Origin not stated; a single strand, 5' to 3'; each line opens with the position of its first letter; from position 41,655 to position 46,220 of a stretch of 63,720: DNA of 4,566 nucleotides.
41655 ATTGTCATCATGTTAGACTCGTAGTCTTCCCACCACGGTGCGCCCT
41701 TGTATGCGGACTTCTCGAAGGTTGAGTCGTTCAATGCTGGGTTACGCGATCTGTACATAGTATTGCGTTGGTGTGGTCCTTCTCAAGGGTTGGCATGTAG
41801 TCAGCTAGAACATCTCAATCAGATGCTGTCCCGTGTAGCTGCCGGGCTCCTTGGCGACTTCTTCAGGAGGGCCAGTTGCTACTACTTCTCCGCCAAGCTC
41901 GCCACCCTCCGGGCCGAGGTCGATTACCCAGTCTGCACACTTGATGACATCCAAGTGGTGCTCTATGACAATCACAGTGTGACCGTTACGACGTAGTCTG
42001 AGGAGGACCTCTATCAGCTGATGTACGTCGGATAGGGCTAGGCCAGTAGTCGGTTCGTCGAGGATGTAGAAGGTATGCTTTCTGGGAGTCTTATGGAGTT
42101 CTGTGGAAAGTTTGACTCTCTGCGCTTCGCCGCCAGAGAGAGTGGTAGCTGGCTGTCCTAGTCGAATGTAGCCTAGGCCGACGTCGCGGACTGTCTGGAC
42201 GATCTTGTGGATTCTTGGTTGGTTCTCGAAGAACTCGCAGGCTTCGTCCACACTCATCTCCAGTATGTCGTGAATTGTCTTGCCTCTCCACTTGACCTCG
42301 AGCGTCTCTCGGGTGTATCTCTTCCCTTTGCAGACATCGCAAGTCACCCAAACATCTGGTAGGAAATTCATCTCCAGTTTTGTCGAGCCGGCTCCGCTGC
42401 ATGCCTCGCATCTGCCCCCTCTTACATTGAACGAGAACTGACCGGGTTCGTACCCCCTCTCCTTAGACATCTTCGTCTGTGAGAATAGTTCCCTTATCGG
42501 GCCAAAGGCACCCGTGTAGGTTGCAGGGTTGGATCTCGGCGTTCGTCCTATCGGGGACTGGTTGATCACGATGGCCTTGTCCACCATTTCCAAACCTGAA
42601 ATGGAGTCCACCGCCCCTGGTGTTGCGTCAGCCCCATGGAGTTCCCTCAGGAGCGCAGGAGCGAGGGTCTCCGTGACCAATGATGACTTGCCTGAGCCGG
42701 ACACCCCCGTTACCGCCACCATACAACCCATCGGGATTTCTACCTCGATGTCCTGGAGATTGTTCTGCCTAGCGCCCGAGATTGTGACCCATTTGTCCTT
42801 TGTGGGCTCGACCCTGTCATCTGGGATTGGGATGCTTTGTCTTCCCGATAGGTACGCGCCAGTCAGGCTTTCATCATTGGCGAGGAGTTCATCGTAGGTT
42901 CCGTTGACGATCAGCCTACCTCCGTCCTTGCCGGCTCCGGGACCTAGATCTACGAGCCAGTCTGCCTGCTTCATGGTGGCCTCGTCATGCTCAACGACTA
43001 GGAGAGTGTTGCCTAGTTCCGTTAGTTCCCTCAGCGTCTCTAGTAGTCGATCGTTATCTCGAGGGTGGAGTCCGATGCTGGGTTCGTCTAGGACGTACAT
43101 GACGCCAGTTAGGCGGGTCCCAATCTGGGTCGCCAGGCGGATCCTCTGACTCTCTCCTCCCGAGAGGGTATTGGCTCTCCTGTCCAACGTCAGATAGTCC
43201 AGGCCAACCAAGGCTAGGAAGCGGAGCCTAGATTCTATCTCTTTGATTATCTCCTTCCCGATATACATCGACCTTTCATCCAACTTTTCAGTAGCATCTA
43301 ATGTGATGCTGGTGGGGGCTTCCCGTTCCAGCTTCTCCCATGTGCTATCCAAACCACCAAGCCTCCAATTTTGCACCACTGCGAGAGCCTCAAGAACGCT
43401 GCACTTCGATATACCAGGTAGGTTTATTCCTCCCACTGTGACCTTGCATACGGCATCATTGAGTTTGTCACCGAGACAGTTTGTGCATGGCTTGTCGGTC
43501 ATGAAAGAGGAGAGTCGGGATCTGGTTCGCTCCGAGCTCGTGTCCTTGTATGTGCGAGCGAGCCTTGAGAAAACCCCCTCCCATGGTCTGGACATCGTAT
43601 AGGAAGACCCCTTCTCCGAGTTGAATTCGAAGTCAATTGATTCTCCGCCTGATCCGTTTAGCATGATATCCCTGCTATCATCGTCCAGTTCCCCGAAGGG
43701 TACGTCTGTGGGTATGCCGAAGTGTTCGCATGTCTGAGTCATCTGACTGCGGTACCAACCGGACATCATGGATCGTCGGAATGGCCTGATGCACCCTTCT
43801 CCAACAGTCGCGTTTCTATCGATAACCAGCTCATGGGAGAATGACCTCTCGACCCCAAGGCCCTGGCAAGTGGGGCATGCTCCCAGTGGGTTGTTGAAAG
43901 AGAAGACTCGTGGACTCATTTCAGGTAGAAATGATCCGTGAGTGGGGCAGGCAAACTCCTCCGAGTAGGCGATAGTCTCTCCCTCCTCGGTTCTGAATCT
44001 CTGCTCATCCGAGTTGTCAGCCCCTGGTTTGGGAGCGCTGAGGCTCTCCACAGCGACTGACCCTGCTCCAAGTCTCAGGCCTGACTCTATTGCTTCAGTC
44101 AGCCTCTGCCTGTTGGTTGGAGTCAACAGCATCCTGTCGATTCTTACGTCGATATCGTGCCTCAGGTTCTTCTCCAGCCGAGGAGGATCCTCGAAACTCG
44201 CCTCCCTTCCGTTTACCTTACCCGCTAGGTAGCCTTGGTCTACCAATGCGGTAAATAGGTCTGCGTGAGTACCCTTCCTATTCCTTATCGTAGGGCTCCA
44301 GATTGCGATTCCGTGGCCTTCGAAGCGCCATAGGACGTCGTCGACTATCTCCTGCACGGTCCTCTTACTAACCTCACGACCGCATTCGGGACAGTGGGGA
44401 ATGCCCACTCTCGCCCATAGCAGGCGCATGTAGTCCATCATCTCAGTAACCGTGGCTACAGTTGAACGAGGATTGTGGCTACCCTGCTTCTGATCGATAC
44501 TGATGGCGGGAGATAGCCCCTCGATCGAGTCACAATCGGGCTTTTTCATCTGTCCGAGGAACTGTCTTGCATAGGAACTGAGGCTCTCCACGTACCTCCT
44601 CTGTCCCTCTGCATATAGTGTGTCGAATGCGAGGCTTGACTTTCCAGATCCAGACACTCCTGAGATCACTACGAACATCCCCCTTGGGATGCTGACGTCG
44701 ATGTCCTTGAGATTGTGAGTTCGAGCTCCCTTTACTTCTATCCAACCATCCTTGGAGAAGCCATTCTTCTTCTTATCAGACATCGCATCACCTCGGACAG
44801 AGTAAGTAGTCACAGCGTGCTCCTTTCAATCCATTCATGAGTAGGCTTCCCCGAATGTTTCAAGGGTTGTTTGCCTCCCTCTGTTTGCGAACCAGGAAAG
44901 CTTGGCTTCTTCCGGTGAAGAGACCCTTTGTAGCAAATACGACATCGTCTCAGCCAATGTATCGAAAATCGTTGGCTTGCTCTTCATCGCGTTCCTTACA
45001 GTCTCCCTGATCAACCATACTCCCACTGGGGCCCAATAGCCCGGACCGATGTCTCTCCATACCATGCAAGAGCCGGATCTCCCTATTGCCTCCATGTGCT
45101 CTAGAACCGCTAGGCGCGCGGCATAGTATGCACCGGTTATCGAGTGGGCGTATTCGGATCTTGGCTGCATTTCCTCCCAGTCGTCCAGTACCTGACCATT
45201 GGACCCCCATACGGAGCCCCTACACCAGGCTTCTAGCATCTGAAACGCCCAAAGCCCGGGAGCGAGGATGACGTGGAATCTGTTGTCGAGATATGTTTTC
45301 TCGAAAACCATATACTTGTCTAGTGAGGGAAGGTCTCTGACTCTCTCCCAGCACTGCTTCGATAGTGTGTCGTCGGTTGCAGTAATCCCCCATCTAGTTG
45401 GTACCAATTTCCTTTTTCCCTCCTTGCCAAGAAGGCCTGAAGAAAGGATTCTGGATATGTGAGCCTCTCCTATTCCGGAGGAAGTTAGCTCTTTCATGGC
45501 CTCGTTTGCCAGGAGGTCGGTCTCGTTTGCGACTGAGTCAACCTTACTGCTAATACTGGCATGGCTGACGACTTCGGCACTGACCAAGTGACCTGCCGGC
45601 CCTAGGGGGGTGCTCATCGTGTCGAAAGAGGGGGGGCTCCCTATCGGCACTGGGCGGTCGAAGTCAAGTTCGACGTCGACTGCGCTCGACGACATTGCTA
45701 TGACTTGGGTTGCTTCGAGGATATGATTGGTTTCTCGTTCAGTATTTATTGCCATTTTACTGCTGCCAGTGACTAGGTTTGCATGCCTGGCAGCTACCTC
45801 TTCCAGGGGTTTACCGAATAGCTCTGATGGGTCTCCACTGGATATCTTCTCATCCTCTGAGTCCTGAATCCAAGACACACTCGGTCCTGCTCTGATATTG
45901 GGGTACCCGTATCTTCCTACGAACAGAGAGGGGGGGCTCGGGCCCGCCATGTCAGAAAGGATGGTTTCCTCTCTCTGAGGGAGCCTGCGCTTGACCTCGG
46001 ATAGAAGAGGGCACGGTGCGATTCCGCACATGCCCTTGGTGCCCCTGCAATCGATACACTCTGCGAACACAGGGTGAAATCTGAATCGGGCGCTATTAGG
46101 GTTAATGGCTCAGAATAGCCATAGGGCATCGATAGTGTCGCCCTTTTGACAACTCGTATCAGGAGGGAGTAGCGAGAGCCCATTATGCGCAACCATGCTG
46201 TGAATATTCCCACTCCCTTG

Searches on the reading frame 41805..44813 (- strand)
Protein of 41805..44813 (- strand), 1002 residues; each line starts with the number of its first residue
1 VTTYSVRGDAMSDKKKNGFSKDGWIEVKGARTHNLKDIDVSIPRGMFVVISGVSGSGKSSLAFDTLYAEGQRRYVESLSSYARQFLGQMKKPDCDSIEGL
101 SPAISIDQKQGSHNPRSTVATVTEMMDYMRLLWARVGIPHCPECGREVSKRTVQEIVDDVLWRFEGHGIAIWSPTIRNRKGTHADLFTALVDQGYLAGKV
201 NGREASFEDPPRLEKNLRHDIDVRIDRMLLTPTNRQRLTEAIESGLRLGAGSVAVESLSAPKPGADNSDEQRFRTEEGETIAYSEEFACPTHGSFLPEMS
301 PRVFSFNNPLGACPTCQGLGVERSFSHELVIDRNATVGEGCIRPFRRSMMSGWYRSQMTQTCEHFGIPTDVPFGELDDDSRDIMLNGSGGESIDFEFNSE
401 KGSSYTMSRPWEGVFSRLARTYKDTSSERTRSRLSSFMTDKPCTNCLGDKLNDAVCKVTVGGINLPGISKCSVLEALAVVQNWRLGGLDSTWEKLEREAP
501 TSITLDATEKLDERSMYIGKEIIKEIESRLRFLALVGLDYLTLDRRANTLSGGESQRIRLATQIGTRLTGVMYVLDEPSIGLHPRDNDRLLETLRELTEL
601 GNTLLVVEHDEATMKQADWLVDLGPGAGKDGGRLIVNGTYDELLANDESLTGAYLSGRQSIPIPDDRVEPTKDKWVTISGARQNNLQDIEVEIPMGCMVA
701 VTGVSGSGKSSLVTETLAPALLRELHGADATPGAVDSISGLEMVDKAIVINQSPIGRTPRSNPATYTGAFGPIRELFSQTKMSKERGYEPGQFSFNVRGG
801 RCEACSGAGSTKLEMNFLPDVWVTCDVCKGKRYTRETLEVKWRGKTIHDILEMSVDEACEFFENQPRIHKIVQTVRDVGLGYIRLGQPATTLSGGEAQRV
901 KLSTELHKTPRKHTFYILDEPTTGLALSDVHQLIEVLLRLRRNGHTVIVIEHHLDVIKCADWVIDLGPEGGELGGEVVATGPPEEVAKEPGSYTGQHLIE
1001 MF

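Call 53: search_protein_families(library=pfam, proteins=[window:41805-44813:-], max_evalue=0.00001)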
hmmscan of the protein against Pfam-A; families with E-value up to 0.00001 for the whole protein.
window:41805-44813:- (1002 aa): 7 families
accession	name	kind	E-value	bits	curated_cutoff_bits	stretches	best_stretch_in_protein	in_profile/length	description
PF17755.6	UvrA_DNA-bind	-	1.1e-25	90.5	23.2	1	328-435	3-109/110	UvrA DNA-binding domain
PF17760.6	UvrA_inter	-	1e-24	86.9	23.3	1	152-257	2-107/109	UvrA interaction domain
PF00005.33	ABC_tran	-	5.5e-21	76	25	0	845-923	66-137/137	ABC transporter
PF13191.12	AAA_16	-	1.8e-10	42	32.6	0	40-85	19-63/167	AAA ATPase domain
PF02463.25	SMC_N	-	2.1e-10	40.9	40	0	26-622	6-210/220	RecF/RecN/SMC N terminal domain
PF20703.3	nSTAND1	-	9.1e-09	35.8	27.1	0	683-729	20-66/379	Novel STAND NTPase 1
PF13555.12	AAA_29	-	3e-06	27.3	27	0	692-713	18-39/61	P-loop containing region of AAA domain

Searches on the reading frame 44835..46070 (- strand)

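Call 38: search_protein_families(library=pfam, proteins=[window:44835-46070:-], max_evalue=0.00001)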
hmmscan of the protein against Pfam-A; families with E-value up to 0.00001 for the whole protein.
window:44835-46070:- (411 aa): 2 families
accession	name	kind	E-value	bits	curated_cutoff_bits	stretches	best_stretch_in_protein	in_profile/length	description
PF04894.17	Nre_N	-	3.1e-80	270.3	25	1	14-288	1-269/270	Archaeal Nre, N-terminal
PF04895.17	Nre_C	-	1.6e-31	108.9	27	1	299-406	1-110/110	Archaeal Nre, C-terminal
